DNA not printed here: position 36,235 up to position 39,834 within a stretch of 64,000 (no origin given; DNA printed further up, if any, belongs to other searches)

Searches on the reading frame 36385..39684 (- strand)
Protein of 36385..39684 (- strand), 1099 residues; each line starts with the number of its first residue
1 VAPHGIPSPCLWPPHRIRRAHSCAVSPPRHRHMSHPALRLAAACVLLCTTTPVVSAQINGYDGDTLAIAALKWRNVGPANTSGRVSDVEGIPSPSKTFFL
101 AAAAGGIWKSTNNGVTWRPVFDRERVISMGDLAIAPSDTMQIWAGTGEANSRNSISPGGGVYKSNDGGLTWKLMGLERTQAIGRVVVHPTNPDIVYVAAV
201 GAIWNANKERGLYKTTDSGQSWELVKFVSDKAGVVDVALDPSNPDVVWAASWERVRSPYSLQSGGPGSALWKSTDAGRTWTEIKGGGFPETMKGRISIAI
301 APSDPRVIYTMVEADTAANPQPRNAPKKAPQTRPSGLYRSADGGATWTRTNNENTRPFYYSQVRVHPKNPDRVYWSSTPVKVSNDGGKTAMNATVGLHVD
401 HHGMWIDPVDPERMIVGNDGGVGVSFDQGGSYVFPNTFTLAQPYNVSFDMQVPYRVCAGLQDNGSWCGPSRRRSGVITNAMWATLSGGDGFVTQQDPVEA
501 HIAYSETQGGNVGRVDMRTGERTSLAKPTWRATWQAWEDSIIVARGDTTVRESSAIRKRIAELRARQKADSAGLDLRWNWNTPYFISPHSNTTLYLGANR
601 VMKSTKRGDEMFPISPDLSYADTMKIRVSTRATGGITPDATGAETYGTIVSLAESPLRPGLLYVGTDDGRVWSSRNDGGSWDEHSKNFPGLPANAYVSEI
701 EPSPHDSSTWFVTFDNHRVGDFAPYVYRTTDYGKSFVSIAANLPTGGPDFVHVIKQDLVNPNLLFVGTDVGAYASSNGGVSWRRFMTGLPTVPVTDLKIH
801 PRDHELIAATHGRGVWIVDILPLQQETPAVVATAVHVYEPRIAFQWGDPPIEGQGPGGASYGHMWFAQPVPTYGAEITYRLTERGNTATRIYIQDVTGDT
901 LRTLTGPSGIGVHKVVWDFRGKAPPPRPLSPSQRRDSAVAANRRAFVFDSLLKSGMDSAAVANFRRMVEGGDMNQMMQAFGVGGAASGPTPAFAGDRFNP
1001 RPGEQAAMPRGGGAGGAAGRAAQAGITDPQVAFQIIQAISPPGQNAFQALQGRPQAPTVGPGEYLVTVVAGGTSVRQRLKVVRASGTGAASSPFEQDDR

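Call 52: search_protein_families(library=pfam, proteins=[window:36385-39684:-], max_evalue=0.00001)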
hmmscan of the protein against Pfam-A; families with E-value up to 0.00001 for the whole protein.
window:36385-39684:- (1099 aa): 2 families
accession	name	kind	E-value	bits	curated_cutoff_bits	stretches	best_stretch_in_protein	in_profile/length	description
PF15902.12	Sortilin-Vps10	-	3.4e-25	89.2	33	1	161-284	3-113/446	Sortilin, neurotensin receptor 3,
PF02012.26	BNR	-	6.2e-06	25.9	27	0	338-348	1-11/12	BNR/Asp-box repeat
